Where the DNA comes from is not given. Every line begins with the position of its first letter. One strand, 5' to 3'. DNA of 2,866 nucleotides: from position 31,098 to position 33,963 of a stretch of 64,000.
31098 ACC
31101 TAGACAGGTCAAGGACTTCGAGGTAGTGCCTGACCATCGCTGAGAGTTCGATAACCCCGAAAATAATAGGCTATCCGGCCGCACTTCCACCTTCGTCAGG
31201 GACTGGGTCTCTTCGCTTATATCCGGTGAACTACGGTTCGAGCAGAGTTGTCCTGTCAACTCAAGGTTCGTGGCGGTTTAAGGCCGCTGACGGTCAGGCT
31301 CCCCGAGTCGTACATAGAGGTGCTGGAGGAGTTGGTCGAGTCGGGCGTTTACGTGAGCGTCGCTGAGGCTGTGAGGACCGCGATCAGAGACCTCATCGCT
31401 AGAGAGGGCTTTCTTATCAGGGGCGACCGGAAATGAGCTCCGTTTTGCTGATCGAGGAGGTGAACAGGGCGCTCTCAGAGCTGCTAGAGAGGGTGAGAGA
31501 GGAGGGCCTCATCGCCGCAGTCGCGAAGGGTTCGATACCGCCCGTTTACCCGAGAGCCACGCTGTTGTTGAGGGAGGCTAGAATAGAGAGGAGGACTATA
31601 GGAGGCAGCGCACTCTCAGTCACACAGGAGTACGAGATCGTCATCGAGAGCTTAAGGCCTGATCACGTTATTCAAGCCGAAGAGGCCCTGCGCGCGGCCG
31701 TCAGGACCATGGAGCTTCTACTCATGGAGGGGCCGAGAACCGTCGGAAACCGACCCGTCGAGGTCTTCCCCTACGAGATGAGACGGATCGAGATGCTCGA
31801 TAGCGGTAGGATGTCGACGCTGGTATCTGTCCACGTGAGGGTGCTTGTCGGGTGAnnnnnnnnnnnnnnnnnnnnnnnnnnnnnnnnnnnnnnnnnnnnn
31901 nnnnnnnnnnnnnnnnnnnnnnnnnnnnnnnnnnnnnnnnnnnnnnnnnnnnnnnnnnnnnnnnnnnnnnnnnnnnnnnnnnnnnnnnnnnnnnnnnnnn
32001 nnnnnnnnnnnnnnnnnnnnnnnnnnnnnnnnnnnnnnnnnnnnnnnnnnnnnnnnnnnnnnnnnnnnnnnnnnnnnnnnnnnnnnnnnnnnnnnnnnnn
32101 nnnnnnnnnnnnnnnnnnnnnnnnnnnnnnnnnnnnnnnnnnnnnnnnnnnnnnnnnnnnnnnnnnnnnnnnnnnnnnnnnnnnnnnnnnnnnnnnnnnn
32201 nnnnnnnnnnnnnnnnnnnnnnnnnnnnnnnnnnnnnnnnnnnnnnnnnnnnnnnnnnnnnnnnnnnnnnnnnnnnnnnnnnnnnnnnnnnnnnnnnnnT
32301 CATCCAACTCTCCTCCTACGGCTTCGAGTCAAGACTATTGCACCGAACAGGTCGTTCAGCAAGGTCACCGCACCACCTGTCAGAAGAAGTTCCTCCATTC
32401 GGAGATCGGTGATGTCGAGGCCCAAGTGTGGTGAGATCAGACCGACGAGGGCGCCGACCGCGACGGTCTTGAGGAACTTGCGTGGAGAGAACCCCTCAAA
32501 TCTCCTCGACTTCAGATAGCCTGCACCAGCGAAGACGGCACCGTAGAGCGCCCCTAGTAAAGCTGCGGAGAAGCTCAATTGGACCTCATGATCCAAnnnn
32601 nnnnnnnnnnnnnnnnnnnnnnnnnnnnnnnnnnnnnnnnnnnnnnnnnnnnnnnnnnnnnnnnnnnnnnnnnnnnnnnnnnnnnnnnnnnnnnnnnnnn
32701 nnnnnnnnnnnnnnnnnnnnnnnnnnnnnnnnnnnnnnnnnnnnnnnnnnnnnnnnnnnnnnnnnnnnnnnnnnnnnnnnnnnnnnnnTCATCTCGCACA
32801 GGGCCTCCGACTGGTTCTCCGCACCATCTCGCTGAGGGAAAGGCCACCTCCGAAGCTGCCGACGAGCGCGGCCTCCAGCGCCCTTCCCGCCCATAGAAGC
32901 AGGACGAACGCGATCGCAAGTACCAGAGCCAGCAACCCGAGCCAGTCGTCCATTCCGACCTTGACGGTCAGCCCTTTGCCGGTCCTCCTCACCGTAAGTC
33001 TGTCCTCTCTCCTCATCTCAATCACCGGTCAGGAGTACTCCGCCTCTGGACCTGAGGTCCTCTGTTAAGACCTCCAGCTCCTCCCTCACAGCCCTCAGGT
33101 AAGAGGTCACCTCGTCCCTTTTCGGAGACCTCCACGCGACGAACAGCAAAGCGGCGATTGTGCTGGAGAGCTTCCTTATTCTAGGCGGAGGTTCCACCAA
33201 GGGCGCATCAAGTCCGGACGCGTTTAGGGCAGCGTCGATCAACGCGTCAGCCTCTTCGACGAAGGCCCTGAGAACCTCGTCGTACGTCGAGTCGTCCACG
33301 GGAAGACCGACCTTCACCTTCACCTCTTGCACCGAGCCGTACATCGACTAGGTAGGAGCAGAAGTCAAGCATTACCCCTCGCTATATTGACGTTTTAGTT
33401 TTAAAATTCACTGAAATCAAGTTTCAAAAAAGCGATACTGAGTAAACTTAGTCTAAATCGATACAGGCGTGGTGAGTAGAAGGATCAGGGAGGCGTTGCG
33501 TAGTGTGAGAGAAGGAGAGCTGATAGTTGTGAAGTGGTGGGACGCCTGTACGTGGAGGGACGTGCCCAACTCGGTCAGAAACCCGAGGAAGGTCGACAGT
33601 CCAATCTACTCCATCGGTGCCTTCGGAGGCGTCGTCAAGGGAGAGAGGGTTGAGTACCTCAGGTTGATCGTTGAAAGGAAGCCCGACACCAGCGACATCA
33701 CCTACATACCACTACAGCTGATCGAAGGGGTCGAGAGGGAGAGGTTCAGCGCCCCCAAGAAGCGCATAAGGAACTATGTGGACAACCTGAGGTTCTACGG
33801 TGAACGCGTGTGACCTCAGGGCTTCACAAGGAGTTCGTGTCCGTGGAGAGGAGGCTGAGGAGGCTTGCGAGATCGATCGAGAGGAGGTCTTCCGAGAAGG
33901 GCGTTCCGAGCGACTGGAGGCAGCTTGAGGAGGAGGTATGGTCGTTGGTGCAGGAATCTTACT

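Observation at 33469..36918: Orphan terminase-like ATPase/nuclease in a four-gene, translationally coupled operon with an ABC-ATPase/GNAT fusion and no virion genes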

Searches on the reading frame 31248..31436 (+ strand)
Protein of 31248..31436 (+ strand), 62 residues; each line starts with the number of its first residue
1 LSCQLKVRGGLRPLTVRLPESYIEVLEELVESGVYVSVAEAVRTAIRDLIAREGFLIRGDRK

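Call 3: search_protein_families(library=pfam, proteins=[window:31248-31436:+], max_evalue=1)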
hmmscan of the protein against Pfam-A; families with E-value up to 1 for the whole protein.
window:31248-31436:+ (62 aa): 4 families
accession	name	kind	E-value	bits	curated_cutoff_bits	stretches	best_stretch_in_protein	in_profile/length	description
PF01402.27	RHH_1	-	1.2e-07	31.8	20.5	1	14-52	2-39/39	Ribbon-helix-helix protein, copG family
PF03693.20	ParD_antitoxin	-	0.05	14.5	21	1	16-54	7-45/81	Bacterial antitoxin of ParD toxin-antitoxin type II system and RHH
PF17723.7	RHH_8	-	0.076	13.5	25.4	1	23-52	15-44/119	Ribbon-Helix-Helix transcriptional regulator family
PF09957.15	VapB_antitoxin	-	0.079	13.3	23.4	1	40-54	26-40/47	Bacterial antitoxin of type II TA system, VapB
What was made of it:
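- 31248..31436 (+): RHH62: a CopG-type ribbon-helix-helix regulator and the first gene of the cassette. Its stop overlaps the next start (ATGA). Pfam RHH_1 at 1.2e-7 (call 3).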

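Call 4: search_protein_families(library=phrogs, proteins=[window:31248-31436:+], max_evalue=1)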
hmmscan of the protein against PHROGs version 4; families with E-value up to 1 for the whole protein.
window:31248-31436:+ (62 aa): 5 families
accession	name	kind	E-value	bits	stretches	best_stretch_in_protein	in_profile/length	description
phrog_4003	-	DNA, RNA and nucleotide metabolism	0.081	13.9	1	13-47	28-62/72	DNA binding protein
phrog_20863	-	unknown function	0.1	13.8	1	14-47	6-39/62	-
phrog_22338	-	unknown function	0.1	13.6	1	13-52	57-95/207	-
phrog_38461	-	unknown function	0.12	13.4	1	14-49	11-52/55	-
phrog_876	-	transcription regulation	0.19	12.2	1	13-50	10-105/239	transcriptional repressor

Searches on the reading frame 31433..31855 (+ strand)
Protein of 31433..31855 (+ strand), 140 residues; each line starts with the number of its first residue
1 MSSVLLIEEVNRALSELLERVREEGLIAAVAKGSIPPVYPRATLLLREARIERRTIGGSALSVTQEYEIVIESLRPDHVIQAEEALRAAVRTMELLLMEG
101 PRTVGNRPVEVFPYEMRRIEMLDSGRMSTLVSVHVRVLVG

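Call 3: search_protein_families(library=pfam, proteins=[window:31433-31855:+], max_evalue=1)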
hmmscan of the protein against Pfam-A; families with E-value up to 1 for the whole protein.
window:31433-31855:+ (140 aa): 0 families

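Call 4: search_protein_families(library=phrogs, proteins=[window:31433-31855:+], max_evalue=1)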
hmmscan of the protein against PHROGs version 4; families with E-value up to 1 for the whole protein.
window:31433-31855:+ (140 aa): 0 families

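Call 15: search_protein_families(library=ncbifam, proteins=[window:31433-31855:+], max_evalue=1)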
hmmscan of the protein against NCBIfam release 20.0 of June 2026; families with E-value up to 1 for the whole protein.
window:31433-31855:+ (140 aa): 0 families

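Call 61: search_protein_families(library=pfam, alignment_id=A6, max_evalue=0.1)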
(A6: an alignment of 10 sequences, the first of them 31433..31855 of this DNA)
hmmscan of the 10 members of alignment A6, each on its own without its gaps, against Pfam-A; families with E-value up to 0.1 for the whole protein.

A. member 1, window:31433-31855:+ (140 aa): 0 families

B. families by the number of members that match (of 10 scanned): 2 families
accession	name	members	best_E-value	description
PF20468.4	HPS6_C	1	0.0084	Hermansky-Pudlak syndrome 6 protein C-terminal domain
PF20137.4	DUF6527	1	0.097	Family of unknown function (DUF6527)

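Call 64: search_solved_structures(query=A6, max_evalue=10)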
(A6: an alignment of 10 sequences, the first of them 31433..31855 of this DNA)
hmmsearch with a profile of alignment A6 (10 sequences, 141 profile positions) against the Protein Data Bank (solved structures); distinct sequences matched with E-value up to 10: 2.
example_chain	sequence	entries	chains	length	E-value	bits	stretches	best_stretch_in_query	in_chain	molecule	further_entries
24yw_T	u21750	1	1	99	0.26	14.7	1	42-98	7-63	Large ribosomal subunit protein uL23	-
7pzy_a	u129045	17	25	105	0.99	12.8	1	10-42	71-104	40S ribosomal protein S25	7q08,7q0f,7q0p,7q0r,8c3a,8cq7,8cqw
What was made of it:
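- Tried and rejected: p140 identity: no Pfam or PDB profile hit (calls 61, 64).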

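Call 80: search_protein_families(library=padloc, proteins=[window:31433-31855:+], max_evalue=0.01)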
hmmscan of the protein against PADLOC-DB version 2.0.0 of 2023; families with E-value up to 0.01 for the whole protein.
window:31433-31855:+ (140 aa): 0 families

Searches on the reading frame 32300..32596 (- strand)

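Call 15: search_protein_families(library=ncbifam, proteins=[window:32300-32596:-], max_evalue=1)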
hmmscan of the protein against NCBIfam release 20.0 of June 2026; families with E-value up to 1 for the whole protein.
window:32300-32596:- (98 aa): 3 families
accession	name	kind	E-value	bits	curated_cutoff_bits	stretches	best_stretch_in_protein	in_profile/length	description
TIGR01409.1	TAT_signal_seq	domain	0.058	13.8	16.7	1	39-55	4-20/29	twin-arginine translocation signal domain-containing protein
TIGR02811.1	formate_TAT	hypoth_equivalog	0.39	11.1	48.45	0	35-52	8-25/66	formate dehydrogenase region TAT target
TIGR04211.1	SH3_and_anchor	equivalog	0.49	10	65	0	68-96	164-192/198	TIGR04211 family SH3 domain-containing protein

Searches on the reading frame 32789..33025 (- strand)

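Call 80: search_protein_families(library=padloc, proteins=[window:32789-33025:-], max_evalue=0.01)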
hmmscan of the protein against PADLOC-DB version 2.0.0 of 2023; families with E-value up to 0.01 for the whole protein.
window:32789-33025:- (78 aa): 1 family
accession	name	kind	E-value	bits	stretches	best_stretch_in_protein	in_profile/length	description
PDLC01428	Cas6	-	0.003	14.9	1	2-52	113-163/325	"CAS-I,CAS-II,CAS-III,CAS-IV,CAS-V,CAS-VI; crRNAmaturation"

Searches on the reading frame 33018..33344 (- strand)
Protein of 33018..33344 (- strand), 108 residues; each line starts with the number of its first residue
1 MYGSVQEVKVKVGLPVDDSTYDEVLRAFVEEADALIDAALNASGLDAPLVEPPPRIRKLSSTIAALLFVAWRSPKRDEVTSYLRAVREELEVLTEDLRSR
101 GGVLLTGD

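Call 3: search_protein_families(library=pfam, proteins=[window:33018-33344:-], max_evalue=1)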
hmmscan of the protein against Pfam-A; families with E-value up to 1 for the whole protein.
window:33018-33344:- (108 aa): 3 families
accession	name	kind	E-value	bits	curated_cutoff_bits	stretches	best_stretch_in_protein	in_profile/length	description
PF07030.17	Phage_Mu_Gp36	-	0.00046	20.8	24.7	1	21-70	29-77/124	Bacteriophage Mu, Gp36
PF07859.19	Abhydrolase_3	-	0.089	13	25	1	30-88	134-191/210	alpha/beta hydrolase fold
PF05135.19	Phage_connect_1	-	0.22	12.4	21.2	1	6-64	5-61/101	Phage gp6-like head-tail connector protein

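Call 4: search_protein_families(library=phrogs, proteins=[window:33018-33344:-], max_evalue=1)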
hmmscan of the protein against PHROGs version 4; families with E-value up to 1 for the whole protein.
window:33018-33344:- (108 aa): 2 families
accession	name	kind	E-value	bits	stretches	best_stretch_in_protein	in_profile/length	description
phrog_195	-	connector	0.013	15.7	1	22-86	193-257/386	head-tail adaptor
phrog_6205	-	unknown function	0.33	12.4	0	76-96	38-58/73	-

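Call 15: search_protein_families(library=ncbifam, proteins=[window:33018-33344:-], max_evalue=1)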
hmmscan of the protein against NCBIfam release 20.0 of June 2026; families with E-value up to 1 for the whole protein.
window:33018-33344:- (108 aa): 1 family
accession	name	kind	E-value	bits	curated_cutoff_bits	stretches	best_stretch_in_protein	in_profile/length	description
NF041621.1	MXAN_5187_C_dom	domain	0.15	12.5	30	1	2-36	10-44/70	MXAN_5187 C-terminal domain-containing protein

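Call 60: search_protein_families(library=pfam, alignment_id=A5, max_evalue=0.1)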
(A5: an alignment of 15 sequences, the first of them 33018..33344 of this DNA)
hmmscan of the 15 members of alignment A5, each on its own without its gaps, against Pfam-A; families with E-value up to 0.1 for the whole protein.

A. member 1, window:33018-33344:- (108 aa): 2 families
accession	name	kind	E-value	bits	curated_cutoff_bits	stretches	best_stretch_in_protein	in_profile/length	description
PF07030.17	Phage_Mu_Gp36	-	0.00046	20.8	24.7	1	21-70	29-77/124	Bacteriophage Mu, Gp36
PF07859.19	Abhydrolase_3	-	0.089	13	25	1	30-88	134-191/210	alpha/beta hydrolase fold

B. families by the number of members that match (of 15 scanned): 10 families
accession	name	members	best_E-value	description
PF07030.17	Phage_Mu_Gp36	9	8.8e-10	Bacteriophage Mu, Gp36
PF05135.19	Phage_connect_1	4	1.5e-06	Phage gp6-like head-tail connector protein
PF12729.13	4HB_MCP_1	4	0.0032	Four helix bundle sensory module for signal transduction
PF16809.10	NleF_casp_inhib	2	0.0036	NleF caspase inhibitor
PF01003.24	Flavi_capsid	2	0.041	Flavivirus capsid protein C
PF12631.12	MnmE_helical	1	0.0068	MnmE helical domain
PF24829.1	Phage_connect_2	1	0.0084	Phage connector protein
PF08340.16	YicC-like_C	1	0.057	Endoribonuclease YicC-like, C-terminal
PF25366.1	RUFY4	1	0.065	RUFY4-like domain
PF07859.19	Abhydrolase_3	1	0.089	alpha/beta hydrolase fold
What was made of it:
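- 33018..33344 (-): a108: a head-tail adaptor (gp6 / Mu gp36 type) and the first gene of the minus-strand operon. Of 15 family members, 9 match Pfam Phage_Mu_Gp36 (best 8.8e-10) and 4 match Phage_connect_1 (1.5e-6) (call 60).
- Checked: Nine of 15 family members match Pfam Phage_Mu_Gp36 (best 8.8e-10) and four match Phage_connect_1 (call 60).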

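Call 80: search_protein_families(library=padloc, proteins=[window:33018-33344:-], max_evalue=0.01)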
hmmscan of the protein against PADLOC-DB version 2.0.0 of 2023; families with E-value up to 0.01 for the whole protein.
window:33018-33344:- (108 aa): 0 families

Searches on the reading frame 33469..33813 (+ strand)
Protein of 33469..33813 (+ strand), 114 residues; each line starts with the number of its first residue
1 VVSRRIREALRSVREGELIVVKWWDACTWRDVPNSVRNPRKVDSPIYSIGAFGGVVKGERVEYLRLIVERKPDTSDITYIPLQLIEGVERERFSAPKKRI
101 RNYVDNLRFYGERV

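Call 3: search_protein_families(library=pfam, proteins=[window:33469-33813:+], max_evalue=1)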
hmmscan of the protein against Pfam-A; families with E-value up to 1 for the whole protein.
window:33469-33813:+ (114 aa): 0 families

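Call 4: search_protein_families(library=phrogs, proteins=[window:33469-33813:+], max_evalue=1)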
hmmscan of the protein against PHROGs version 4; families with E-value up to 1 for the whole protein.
window:33469-33813:+ (114 aa): 0 families

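Call 15: search_protein_families(library=ncbifam, proteins=[window:33469-33813:+], max_evalue=1)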
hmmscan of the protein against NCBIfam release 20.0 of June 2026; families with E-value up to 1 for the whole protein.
window:33469-33813:+ (114 aa): 1 family
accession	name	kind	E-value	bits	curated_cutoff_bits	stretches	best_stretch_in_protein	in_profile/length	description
NF001423.0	PRK00299.1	equivalog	0.087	12.7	78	1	6-34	26-54/82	sulfurtransferase TusA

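Call 46: find_homologous_proteins(query=A3, max_evalue=0.001)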
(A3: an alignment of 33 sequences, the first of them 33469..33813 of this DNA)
Query A3 (33 sequences) (114 aa, profile of the alignment): 1179 proteins with E <= 0.001 among 4199 candidates; the best 120 are listed.
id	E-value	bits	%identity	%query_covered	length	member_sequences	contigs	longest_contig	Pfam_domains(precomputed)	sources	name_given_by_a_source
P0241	4.8e-36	141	26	46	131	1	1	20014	-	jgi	-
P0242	1.3e-35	140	29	55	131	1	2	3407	-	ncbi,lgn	-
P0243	1.4e-35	140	28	57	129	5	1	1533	-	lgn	-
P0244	1.5e-35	139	27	55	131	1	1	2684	-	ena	-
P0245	2.1e-35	139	25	46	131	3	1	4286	-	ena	-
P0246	2.3e-35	139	24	55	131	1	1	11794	-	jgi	-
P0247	2.8e-35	139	25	55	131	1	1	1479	-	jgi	-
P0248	3.0e-35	139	25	55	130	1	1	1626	-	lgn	-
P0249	3.0e-35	139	33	45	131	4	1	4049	-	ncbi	ncbi:MAG: hypothetical protein QXH87_02555 [Candidatus Bathyarchaeia archaeon]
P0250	4.6e-35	138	25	55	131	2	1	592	-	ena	-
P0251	4.9e-35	138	27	55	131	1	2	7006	-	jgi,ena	-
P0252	5.1e-35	138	35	45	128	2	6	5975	-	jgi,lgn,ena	jgi:hypothetical protein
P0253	5.3e-35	138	27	69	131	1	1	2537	-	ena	-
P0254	5.7e-35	138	25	46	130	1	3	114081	-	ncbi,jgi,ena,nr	ncbi:MAG: hypothetical protein QHH12_06505 [Candidatus Bathyarchaeota archaeon]|jgi:hypothetical pro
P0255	6.3e-35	137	21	55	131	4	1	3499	-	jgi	jgi:hypothetical protein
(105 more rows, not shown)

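Call 59: predict_structure(alignment_id=A4)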
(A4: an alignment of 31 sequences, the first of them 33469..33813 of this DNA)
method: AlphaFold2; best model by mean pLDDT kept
length: 114 residues; sequences in the alignment: 31
mean_pLDDT: 75.1   pTM: 0.67
mean pLDDT of the five models: 75.1, 72.7, 72.1, 71.9, 69.8
residues with pLDDT >= 90: 19; 70-90: 52; 50-70: 33; < 50: 10
segments of 3 or more residues with pLDDT < 50: 28-35
pLDDT, mean of each block of 10 residues (from residue 1): 82 88 68 50 76 88 86 80 90 64 65 49
secondary structure, 60 per line:
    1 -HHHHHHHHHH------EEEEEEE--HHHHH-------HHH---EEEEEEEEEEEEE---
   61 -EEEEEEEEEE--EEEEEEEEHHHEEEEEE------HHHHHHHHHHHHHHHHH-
elements in order: H2-11 E18-24 H27-31 E45-57 E62-71 E74-81 E85-90 H97-113

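Call 65: fold_search(model_id=the predicted structure, library=pdb)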
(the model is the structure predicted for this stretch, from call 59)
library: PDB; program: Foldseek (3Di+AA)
matches with E <= 10: 387; with E <= 0.001: 0
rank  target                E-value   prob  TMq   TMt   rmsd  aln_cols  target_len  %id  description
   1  5nd8_S                1.6e-02  0.98  0.44  0.47   7.0       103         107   16  Hibernating ribosome from Staphylococcus aureus (Unrotated state) (released 2017-06-28)
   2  9g6k_Lp               2.2e-02  0.96  0.41  0.15   7.8       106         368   16  LSU structure derived from the LSU sample of the mitoribosome from T. gondii. (released 2024-12-11)
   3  6ywe_M                2.2e-02  0.90  0.42  0.27  11.5       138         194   12  The structure of the mitoribosome from Neurospora crassa in the P/E tRNA bound state (released 2020-11-11)
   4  4v8a_AT               2.4e-02  0.94  0.44  0.39  10.0       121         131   13  The structure of thermorubin in complex with the 70S ribosome from Thermus thermophilus. (released 2014-07-09)
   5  4wq1_B8               2.5e-02  0.97  0.44  0.38   7.6       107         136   13  Complex of 70S ribosome with tRNA-Tyr and mRNA with C-A mismatch in the first position in the A-site. (released 2015-06-10)
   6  4wce_M                2.7e-02  0.96  0.44  0.45   7.9       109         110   15  The crystal structure of the large ribosomal subunit of Staphylococcus aureus (released 2015-10-21)
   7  9evs_1Q               3.4e-02  0.95  0.45  0.42   6.6       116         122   14  Structure of the flowering plant mitoribosome with P-site tRNA (released 2025-09-03)
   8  1zq1_A                3.7e-02  0.99  0.42  0.13   5.3        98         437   15  Structure of GatDE tRNA-Dependent Amidotransferase from Pyrococcus abyssi (released 2005-10-18)
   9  9i05_Al               3.9e-02  0.89  0.40  0.15   7.9       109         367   16  Cryo-EM structure of the large subunit of the mitochondrial ribosome from Toxoplasma gondii (released 2025-06-11)
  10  6yxx_AT               3.9e-02  0.80  0.38  0.32   7.3       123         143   15  State A of the Trypanosoma brucei mitoribosomal large subunit assembly intermediate (released 2020-10-14)
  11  5t7v_L1               4.1e-02  0.93  0.41  0.42   6.4        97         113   15  Methicillin Resistant, Linezolid resistant Staphylococcus aureus 70S ribosome (delta S145 uL3) (released 2017-05-31)
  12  5mlc_R                4.1e-02  0.85  0.40  0.40   7.7       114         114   16  Cryo-EM structure of the spinach chloroplast ribosome reveals the location of plastid-specific ribosomal proteins and  (released 2016-12-28)
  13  5mmi_Q                4.4e-02  0.91  0.43  0.42   7.3       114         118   14  Structure of the large subunit of the chloroplast ribosome (released 2017-01-11)
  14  5hkv_M                4.7e-02  0.96  0.45  0.47   6.8       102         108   16  The crystal structure of the large ribosomal subunit of Staphylococcus aureus in complex with lincomycin (released 2017-05-03)
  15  9i5t_S                4.7e-02  0.91  0.41  0.42   7.6       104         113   10  50S subunit of P. gingivalis ribosome with Lefamulin (released 2025-08-20)
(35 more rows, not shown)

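Call 69: fold_search(model_id=the predicted structure, library=viral)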
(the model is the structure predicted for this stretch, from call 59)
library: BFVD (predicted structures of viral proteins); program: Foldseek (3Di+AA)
matches with E <= 10: 528; with E <= 0.001: 0
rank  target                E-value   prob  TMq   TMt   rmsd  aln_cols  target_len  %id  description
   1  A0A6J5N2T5            4.5e-03  1.00  0.46  0.52   8.0       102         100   22  Uncharacterized protein [uncultured Caudovirales phage]
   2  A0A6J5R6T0            5.4e-03  0.99  0.40  0.44  11.5       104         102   19  Uncharacterized protein [uncultured Caudovirales phage]
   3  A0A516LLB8            6.9e-03  0.99  0.40  0.52   7.3        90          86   21  (no name in the UniProt tables at hand)
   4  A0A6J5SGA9            7.4e-03  0.99  0.41  0.36   8.9       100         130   18  Uncharacterized protein [uncultured Caudovirales phage]
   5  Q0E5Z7                7.8e-03  1.00  0.44  0.43   6.6        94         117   17  Uncharacterized protein [Pseudomonas phage LKA1]
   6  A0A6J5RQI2            1.0e-02  0.99  0.39  0.41   6.7        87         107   22  Uncharacterized protein [uncultured Caudovirales phage]
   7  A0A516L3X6            1.2e-02  0.98  0.39  0.51   7.2        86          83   14  (no name in the UniProt tables at hand)
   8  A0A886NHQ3            1.8e-02  0.99  0.48  0.22  11.7       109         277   14  (no name in the UniProt tables at hand)
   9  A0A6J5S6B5            1.8e-02  0.97  0.41  0.49   7.5        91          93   15  Uncharacterized protein [uncultured Caudovirales phage]
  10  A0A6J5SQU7            2.1e-02  0.90  0.35  0.35   7.7        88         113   18  Uncharacterized protein [uncultured Caudovirales phage]
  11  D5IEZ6                2.4e-02  1.00  0.44  0.65   5.3        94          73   18  Uncharacterized protein [Sulfolobus turreted icosahedral virus 2]
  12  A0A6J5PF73            2.4e-02  0.98  0.42  0.52   7.1        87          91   16  Uncharacterized protein [uncultured Caudovirales phage]
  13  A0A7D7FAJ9            2.5e-02  0.99  0.45  0.37   3.6        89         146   13  Uncharacterized protein [Pseudomonas phage phiB1_1]
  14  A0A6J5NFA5            2.7e-02  0.97  0.40  0.51   6.5        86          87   13  Uncharacterized protein [uncultured Caudovirales phage]
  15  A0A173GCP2            3.4e-02  0.99  0.44  0.37   3.1        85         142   10  Uncharacterized protein [Pseudomonas phage VSW-3]
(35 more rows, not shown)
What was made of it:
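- Tried and rejected: The uncharacterised phage proteins scored E of 4e-3 or weaker (calls 65, 69).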

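Call 80: search_protein_families(library=padloc, proteins=[window:33469-33813:+], max_evalue=0.01)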
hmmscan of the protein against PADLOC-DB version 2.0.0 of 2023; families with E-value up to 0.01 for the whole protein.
window:33469-33813:+ (114 aa): 0 families
